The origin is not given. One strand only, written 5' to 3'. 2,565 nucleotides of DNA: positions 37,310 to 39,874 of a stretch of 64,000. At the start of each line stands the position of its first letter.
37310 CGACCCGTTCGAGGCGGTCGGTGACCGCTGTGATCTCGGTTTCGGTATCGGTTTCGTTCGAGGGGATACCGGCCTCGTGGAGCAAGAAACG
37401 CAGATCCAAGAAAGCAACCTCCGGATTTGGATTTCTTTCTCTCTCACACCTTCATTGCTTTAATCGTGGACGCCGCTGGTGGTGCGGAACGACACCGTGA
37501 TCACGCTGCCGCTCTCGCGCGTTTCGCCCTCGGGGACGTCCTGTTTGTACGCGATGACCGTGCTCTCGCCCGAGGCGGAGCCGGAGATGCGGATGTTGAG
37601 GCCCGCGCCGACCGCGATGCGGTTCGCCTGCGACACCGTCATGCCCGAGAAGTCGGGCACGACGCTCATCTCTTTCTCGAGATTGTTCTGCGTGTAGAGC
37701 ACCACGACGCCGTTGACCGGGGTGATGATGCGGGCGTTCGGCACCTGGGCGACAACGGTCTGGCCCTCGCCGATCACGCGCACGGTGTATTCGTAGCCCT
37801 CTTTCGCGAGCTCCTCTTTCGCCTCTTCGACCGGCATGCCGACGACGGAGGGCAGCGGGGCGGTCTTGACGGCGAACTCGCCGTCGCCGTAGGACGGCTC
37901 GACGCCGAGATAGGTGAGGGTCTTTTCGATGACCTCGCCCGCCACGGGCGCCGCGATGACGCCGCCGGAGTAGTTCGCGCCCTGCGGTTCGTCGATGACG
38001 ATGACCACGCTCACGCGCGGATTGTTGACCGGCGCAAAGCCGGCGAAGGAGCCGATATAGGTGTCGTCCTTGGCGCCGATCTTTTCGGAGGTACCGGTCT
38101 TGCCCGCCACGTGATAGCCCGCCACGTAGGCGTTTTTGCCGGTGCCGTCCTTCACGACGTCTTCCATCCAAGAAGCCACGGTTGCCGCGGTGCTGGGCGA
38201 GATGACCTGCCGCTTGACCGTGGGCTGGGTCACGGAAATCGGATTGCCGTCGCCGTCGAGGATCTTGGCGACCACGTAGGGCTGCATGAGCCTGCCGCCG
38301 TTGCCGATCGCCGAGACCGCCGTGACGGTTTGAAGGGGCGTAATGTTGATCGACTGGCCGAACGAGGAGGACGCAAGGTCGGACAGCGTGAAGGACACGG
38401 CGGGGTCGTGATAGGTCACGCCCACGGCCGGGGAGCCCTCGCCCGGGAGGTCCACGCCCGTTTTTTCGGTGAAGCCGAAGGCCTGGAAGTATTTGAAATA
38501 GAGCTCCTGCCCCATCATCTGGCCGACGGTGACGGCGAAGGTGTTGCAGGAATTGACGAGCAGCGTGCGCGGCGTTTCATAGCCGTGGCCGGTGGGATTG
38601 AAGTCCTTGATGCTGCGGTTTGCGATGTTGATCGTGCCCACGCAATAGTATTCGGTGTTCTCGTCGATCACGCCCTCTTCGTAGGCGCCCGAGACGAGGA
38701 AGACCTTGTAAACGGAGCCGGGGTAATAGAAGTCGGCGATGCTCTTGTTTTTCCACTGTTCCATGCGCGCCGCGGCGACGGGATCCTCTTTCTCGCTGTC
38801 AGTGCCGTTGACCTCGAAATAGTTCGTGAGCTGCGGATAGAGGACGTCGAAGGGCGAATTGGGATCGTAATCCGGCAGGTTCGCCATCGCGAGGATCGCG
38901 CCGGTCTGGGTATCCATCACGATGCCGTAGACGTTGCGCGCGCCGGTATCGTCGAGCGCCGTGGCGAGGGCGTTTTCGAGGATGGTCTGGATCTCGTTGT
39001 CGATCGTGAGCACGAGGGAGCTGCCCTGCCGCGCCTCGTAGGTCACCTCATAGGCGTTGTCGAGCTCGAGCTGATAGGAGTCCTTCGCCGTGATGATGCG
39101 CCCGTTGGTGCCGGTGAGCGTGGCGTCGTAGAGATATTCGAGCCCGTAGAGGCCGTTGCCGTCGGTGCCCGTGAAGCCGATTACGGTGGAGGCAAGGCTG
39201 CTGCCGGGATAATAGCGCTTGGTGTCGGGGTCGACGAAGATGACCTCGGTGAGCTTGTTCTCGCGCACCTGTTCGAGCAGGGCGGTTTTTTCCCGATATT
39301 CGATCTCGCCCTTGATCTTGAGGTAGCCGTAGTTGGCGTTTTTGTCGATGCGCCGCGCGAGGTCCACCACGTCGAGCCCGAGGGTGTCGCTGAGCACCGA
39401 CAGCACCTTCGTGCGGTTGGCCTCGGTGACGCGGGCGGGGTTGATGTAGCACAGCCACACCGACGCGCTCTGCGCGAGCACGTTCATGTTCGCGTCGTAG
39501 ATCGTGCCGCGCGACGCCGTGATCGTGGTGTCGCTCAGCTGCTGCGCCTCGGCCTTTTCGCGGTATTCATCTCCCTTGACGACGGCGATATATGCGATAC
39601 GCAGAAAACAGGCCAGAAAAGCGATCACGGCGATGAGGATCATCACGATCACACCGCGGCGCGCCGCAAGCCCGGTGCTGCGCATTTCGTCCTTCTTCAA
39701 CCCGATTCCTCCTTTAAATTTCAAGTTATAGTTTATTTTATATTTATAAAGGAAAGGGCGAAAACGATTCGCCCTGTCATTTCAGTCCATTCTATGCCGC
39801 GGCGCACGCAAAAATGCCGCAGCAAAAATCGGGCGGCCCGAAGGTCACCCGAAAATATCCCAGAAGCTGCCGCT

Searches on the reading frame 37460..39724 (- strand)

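Call 53: search_protein_families(library=pfam, proteins=[window:37460-39724:-], max_evalue=0.001)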
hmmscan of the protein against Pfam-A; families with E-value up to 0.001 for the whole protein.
window:37460-39724:- (754 aa): 3 families
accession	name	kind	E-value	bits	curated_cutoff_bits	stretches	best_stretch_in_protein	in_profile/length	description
PF00905.27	Transpeptidase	-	5.1e-70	236.5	22.1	1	268-600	4-299/299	Penicillin binding protein transpeptidase domain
PF03717.20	PBP_dimer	-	8.6e-16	59.3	24.4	1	68-217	2-172/180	Penicillin-binding Protein dimerisation domain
PF03793.24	PASTA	-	6.7e-14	52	23.2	2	688-745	2-61/64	PASTA domain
